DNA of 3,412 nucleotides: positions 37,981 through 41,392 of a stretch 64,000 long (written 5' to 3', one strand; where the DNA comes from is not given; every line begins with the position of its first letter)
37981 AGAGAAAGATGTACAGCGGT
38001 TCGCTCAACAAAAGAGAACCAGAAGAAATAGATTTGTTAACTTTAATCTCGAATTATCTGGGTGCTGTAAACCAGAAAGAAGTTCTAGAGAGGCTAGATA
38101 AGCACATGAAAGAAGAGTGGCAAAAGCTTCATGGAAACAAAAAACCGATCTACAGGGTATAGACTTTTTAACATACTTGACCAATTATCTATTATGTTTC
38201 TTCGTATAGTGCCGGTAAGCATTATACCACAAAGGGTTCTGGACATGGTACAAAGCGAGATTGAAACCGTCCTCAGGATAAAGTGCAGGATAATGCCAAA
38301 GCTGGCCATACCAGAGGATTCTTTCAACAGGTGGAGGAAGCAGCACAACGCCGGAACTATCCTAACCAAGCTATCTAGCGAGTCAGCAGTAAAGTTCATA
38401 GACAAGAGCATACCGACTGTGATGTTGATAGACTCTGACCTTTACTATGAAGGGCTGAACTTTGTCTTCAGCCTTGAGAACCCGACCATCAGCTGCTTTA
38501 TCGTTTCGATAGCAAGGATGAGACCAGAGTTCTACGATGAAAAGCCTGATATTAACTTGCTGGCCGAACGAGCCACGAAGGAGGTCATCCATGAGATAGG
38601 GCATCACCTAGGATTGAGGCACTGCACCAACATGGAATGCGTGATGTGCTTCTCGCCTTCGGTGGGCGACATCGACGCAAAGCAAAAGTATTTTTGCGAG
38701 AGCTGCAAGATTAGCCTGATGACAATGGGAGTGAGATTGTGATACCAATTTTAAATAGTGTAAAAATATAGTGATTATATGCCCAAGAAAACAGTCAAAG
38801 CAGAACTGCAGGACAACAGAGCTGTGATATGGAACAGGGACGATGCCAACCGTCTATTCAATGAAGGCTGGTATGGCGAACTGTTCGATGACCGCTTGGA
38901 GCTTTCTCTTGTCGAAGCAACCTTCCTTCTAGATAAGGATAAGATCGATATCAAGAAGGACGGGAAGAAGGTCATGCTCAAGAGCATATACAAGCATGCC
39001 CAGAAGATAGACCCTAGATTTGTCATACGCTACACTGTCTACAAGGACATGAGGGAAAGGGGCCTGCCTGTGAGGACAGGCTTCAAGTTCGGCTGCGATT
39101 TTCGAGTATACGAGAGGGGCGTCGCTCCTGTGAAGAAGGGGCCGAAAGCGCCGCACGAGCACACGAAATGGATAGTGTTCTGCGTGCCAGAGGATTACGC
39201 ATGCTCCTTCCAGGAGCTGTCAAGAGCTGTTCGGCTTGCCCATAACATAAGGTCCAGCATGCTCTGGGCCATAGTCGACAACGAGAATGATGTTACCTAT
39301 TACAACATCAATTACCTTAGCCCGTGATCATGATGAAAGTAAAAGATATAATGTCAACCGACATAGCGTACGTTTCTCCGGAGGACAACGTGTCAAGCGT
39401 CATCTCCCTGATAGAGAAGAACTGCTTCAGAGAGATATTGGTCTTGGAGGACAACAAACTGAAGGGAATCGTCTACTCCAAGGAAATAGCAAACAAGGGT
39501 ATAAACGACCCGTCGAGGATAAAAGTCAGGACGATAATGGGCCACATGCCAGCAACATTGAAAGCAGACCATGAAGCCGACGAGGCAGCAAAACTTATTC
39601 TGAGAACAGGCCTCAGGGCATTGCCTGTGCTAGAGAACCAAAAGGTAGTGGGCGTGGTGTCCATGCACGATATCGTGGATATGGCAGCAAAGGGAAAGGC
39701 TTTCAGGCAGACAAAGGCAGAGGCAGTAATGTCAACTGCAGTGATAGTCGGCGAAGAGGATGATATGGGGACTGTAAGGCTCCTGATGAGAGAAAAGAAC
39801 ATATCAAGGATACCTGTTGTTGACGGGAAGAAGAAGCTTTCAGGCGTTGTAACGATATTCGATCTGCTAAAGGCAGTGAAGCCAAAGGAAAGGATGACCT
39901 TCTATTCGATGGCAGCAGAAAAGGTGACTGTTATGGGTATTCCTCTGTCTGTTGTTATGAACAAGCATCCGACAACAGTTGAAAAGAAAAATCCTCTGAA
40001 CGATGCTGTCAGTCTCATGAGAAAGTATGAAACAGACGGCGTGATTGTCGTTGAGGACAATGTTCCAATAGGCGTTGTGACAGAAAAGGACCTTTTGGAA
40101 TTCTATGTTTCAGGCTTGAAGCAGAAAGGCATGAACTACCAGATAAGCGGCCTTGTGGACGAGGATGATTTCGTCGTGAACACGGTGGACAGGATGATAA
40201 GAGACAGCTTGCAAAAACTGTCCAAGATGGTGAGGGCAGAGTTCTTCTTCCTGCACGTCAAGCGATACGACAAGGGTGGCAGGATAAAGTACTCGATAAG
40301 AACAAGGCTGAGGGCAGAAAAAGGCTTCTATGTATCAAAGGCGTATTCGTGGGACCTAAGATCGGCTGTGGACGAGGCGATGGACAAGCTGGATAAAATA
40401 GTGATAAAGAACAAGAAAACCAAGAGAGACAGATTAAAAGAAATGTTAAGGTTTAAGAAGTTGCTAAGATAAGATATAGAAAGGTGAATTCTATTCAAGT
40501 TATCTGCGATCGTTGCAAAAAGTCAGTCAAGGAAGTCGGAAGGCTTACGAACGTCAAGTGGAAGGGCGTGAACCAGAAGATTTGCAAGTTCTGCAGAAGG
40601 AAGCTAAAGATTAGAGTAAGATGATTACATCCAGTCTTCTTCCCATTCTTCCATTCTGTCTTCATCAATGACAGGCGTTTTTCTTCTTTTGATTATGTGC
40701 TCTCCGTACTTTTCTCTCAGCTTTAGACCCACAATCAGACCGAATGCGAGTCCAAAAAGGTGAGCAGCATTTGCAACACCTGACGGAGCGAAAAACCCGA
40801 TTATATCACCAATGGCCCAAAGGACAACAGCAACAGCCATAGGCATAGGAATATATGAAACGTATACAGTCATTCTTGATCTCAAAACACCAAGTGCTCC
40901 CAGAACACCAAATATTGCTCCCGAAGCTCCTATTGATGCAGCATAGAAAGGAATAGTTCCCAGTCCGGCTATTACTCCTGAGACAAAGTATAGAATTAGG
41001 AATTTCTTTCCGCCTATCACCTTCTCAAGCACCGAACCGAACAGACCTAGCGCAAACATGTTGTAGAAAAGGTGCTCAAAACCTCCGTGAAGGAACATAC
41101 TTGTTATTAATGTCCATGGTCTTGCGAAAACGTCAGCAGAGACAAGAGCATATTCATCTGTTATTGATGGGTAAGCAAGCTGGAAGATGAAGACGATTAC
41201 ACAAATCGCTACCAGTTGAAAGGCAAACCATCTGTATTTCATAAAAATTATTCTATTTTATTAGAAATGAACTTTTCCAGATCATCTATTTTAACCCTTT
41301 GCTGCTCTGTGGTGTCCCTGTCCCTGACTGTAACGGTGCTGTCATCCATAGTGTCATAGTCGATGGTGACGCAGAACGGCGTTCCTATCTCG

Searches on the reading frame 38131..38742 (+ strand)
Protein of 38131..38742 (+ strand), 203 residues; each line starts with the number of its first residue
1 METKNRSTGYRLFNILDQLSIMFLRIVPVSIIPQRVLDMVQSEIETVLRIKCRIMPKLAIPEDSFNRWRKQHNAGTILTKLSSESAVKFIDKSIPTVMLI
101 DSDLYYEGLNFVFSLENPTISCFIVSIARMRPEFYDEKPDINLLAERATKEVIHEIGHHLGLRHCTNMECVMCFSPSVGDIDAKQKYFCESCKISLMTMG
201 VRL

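Call 29: search_protein_families(library=ncbifam, proteins=[window:38131-38742:+], max_evalue=0.01)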
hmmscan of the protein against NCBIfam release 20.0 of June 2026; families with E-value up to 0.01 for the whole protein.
window:38131-38742:+ (203 aa): 4 families
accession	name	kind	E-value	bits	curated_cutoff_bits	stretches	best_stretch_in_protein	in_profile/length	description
NF033823.0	archmetzin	subfamily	8.6e-49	165.7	145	1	25-195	3-169/170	archaemetzincin family Zn-dependent metalloprotease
NF033824.1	Myxo_non_zincin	equivalog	3.2e-19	69.4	250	1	24-197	5-170/174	non-proteolytic archaemetzincin-like protein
NF041905.1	MXAN_2677_2678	equivalog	0.00018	20.6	250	1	152-183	188-219/283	myxosortase-dependent metalloprotease, MXAN_2677/MXAN_2678 family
NF045530.1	LegP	equivalog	0.0069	16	300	0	139-164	130-155/244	Dot/Icm T4SS effector Zinc-dependent metalloprotease LegP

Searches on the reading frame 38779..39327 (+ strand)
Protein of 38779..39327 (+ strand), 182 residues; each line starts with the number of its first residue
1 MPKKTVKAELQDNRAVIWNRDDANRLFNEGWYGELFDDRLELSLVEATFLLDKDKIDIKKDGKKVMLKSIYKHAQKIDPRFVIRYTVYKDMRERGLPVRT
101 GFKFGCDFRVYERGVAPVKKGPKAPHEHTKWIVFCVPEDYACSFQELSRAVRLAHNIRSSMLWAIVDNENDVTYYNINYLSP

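Call 75: search_protein_families(library=pfam, proteins=[window:38779-39327:+], max_evalue=0.001)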
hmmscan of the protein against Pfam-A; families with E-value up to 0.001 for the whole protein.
window:38779-39327:+ (182 aa): 2 families
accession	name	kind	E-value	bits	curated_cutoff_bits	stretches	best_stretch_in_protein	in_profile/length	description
PF01974.23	tRNA_int_endo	-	4.8e-27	94.3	27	1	81-174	1-85/85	tRNA intron endonuclease, catalytic C-terminal domain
PF02778.19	tRNA_int_endo_N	-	1e-18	67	21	1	6-67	1-63/67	tRNA intron endonuclease, N-terminal domain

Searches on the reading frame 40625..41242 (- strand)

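Call 26: search_protein_families(library=pfam, proteins=[window:40625-41242:-], max_evalue=0.01)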
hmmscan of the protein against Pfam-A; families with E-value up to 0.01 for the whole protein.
window:40625-41242:- (205 aa): 2 families
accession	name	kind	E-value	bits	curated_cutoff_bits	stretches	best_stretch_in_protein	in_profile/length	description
PF01694.28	Rhomboid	-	3.7e-32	111.9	22.6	1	42-176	4-141/143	Rhomboid domain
PF08551.15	DUF1751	-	5.2e-06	27.4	22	1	38-100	4-66/99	Eukaryotic integral membrane protein (DUF1751)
